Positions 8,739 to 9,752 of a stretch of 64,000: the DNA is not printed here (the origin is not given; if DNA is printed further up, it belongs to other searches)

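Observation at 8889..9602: Degenerate ParA/MinD-like protein lacking the Walker A P-loop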

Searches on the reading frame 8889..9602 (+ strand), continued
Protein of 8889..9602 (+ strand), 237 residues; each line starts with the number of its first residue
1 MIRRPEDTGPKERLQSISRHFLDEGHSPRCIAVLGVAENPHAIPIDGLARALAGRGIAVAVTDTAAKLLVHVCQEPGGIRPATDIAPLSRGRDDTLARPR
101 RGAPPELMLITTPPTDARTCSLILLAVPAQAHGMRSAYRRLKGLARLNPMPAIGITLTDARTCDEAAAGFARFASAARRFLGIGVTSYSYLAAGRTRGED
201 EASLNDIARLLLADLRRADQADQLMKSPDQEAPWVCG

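Call 65: list_cluster_members(proteins=[P0152, P0101, P0111, P0130, P0136, P0150, P0044, P0069, P0047, P0064])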
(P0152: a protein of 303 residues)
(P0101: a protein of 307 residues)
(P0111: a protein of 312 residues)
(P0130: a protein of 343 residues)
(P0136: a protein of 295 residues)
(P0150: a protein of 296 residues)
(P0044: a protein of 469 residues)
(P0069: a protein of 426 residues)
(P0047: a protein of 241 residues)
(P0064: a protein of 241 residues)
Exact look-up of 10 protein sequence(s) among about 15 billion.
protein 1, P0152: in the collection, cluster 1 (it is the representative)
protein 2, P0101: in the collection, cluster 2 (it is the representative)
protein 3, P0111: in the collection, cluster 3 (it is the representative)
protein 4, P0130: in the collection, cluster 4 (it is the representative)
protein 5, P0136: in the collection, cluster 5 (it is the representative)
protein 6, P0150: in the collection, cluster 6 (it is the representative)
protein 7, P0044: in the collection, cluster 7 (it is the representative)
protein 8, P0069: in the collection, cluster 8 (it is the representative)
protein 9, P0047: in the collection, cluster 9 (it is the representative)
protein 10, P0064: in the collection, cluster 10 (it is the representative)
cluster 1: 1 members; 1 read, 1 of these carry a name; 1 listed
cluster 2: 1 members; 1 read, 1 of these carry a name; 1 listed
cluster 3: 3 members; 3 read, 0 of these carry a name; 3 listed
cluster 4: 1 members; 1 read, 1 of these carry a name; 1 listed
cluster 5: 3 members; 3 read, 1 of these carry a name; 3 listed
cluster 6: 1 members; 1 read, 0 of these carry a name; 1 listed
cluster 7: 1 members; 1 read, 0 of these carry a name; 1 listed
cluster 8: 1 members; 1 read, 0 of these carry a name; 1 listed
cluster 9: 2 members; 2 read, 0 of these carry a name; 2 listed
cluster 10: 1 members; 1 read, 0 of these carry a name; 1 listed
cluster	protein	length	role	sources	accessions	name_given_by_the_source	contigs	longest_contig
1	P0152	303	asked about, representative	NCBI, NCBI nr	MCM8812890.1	MAG: hypothetical protein NC924_03010 [Candidatus Omnitrophica bacterium] | hypothetical protein [Candidatus Omnitrophota bacterium]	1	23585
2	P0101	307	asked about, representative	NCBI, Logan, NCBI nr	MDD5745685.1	MAG: hypothetical protein PHO30_00330 [Candidatus Omnitrophica bacterium] | hypothetical protein [Candidatus Omnitrophota bacterium]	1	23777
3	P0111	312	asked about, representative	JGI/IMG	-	-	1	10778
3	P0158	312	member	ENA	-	-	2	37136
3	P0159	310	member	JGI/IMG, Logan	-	-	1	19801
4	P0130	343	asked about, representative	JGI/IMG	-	MinD-like ATPase involved in chromosome partitioning or flagellar assembly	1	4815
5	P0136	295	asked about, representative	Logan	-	-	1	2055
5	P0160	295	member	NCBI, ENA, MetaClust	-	\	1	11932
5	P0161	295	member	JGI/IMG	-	-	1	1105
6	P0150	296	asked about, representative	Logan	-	-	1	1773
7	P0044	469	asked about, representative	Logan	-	-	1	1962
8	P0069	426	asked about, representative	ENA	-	-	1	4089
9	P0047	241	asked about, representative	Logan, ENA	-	-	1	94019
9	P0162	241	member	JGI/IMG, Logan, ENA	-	-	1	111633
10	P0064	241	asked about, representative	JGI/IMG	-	-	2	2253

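Call 66: find_encoding_contigs(protein=P0111, flank=4000, max_places=1)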
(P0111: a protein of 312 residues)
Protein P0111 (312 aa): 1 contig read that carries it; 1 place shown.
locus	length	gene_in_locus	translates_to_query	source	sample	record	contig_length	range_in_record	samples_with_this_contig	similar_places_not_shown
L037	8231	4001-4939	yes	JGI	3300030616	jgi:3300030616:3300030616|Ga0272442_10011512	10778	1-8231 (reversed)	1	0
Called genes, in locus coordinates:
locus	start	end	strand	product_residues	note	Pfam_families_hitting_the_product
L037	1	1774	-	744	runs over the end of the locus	PF13432:TPR_16 (weak), PF13432:TPR_16 (weak), PF00515:TPR_1 (weak), PF13424:TPR_12, PF13432:TPR_16 (weak), PF13414:TPR_11, PF13432:TPR_16, PF14559:TPR_19, +19 more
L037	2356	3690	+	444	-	PF00142:Fer4_NifH, PF01656:CbiA, PF06564:CBP_BcsQ, PF09140:MipZ, PF10609:ParA, PF13614:AAA_31, PF02922:CBM_48 (weak), PF16561:AMPK1_CBM, +1 more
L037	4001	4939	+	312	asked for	PF10609:ParA (weak), PF01656:CbiA (weak)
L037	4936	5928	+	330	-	-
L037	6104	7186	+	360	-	PF04015:DUF362, PF00037:Fer4, PF06902:Fer4_19 (faint), PF12837:Fer4_6 (faint), PF13237:Fer4_10 (weak), PF14697:Fer4_21 (weak), PF12838:Fer4_7, PF13187:Fer4_9 (weak), +1 more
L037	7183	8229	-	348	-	?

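Call 67: find_encoding_contigs(protein=P0130, flank=4000, max_places=1)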
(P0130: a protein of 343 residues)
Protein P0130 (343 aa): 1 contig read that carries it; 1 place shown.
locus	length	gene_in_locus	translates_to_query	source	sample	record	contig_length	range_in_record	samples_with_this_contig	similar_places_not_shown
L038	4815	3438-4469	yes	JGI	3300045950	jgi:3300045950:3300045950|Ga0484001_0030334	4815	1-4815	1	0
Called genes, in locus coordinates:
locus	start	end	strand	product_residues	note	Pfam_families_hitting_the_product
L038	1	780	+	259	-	?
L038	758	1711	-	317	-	PF00072:Response_reg, PF00990:GGDEF, PF24898:GGDEF_GdpP (weak)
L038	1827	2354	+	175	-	PF12760:Zn_ribbon_IS1595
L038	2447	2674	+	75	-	PF12762:DDE_Tnp_IS1595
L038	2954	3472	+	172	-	PF13411:MerR_1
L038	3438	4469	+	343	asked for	-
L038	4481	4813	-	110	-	?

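Call 68: search_protein_families(library=padloc, proteins=[window:8889-9602:+], max_evalue=0.1)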
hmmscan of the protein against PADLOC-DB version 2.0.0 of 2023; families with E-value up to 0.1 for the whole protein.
window:8889-9602:+ (237 aa): 0 families

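Call 69: search_protein_families(library=pfam, proteins=[L034:5916-6581:+, L037:4936-5928:+, L034:7554-8660:+, P0133, P0152, P0111], max_evalue=0.1)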
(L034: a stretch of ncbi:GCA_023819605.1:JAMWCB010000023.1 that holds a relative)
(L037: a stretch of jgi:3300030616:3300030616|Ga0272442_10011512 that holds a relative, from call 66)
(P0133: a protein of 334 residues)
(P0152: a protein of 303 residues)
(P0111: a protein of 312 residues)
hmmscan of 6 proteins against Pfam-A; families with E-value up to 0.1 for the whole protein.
L034:5916-6581:+ (221 aa): 0 families

L037:4936-5928:+ (330 aa): 0 families

L034:7554-8660:+ (368 aa): 2 families
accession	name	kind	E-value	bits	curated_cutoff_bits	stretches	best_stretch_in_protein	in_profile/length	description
PF16258.11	DUF4912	-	1.4e-36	125.7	29.4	1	111-230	1-117/118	Domain of unknown function (DUF4912)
PF09136.16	Glucodextran_B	-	2e-06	28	27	1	306-357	21-74/83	Glucodextranase, domain B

P0133 (334 aa): 2 families
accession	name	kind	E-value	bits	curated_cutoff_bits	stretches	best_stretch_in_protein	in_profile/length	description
PF10609.15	ParA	-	1.1e-05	25.4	27.1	1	70-119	4-53/246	NUBPL iron-transfer P-loop NTPase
PF01656.29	CbiA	-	0.00014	22.3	25.4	1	81-277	10-113/125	CobQ/CobB/MinD/ParA nucleotide binding domain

P0152 (303 aa): 2 families
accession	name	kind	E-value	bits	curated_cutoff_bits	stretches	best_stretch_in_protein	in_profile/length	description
PF01656.29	CbiA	-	1.8e-05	25.2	25.4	1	63-215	15-85/125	CobQ/CobB/MinD/ParA nucleotide binding domain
PF13614.12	AAA_31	-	0.029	14.7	27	1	64-87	19-42/177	AAA domain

P0111 (312 aa): 5 families
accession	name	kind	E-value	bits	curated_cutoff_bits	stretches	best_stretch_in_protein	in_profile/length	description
PF01656.29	CbiA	-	2.6e-06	27.8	25.4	1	60-266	9-125/125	CobQ/CobB/MinD/ParA nucleotide binding domain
PF10609.15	ParA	-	4.9e-06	26.6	27.1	1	51-101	5-55/246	NUBPL iron-transfer P-loop NTPase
PF13614.12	AAA_31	-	0.0032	17.9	27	1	51-90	3-42/177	AAA domain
PF00142.24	Fer4_NifH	-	0.0077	16.2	25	1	60-127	10-82/271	4Fe-4S iron sulfur cluster binding proteins, NifH/frxC family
PF18354.7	SH3_18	-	0.066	13.6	25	0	110-137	30-56/85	CarS bacterial SH3 domain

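Call 86: fold_search(model_id=the predicted structure, library=pdb)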
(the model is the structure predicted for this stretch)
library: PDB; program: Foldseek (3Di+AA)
matches with E <= 10: 1480; with E <= 0.001: 25
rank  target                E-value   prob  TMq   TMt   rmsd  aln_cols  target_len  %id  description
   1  4rz3_A                3.5e-07  1.00  0.51  0.50   7.2       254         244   14  Crystal structure of the MinD-like ATPase FlhG (released 2015-03-04)
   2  8p53_A                1.8e-06  1.00  0.50  0.44   8.4       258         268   17  Cryo-EM structure of the c-di-GMP-free FleQ-FleN master regulator complex of P. aeruginosa (released 2023-12-13)
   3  4rz2_A                2.9e-06  1.00  0.58  0.53   6.9       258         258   14  Crystal structure of the MinD-like ATPase FlhG (released 2015-03-04)
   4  4rz2_B                9.4e-06  1.00  0.57  0.53   7.2       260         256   13  Crystal structure of the MinD-like ATPase FlhG (released 2015-03-04)
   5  5jvf                  9.4e-06  1.00  0.46  0.42   8.3       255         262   16  Crystal Structure of Apo-FleN (released 2017-03-29)
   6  8pb9_A                2.4e-05  1.00  0.51  0.47   6.8       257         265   18  Cryo-EM structure of the c-di-GMP-bound FleQ-FleN master regulator complex from Pseudomonas aeruginosa (released 2023-12-13)
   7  5j1j_A                3.1e-05  1.00  0.52  0.46   6.2       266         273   16  Structure of FleN-AMPPNP complex (released 2017-03-29)
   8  5j1j_B                3.1e-05  1.00  0.49  0.47   7.9       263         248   16  Structure of FleN-AMPPNP complex (released 2017-03-29)
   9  7ejw_B                4.8e-05  1.00  0.49  0.44   8.3       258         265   17  Crystal structure of FleN in complex with FleQ AAA+ doamain (released 2021-12-22)
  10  7ejw_A                2.1e-04  1.00  0.47  0.42   7.6       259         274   16  Crystal structure of FleN in complex with FleQ AAA+ doamain (released 2021-12-22)
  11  6etb_A                2.4e-04  1.00  0.36  0.23   7.4       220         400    9  Aerobic S262Y mutation of E. coli FLRD core (released 2018-11-07)
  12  2ohh_A                3.1e-04  1.00  0.34  0.22   7.0       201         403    9  Crystal Structure of coenzyme F420H2 oxidase (FprA), a diiron flavoprotein, active oxidized state (released 2007-05-22)
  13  5xr4_A                3.3e-04  1.00  0.35  0.48   7.2       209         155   10  Crystal structure of RabA1a in complex with GDP (released 2018-06-13)
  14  7vbi_A                3.5e-04  1.00  0.42  0.43   7.2       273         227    9  Cryo-EM structure of the non-acylated tirzepatide (LY3298176)-bound human GLP-1R-Gs complex (released 2022-03-02)
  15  1g16_A                4.5e-04  1.00  0.37  0.50   6.9       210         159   10  CRYSTAL STRUCTURE OF SEC4-GDP (released 2000-12-11)
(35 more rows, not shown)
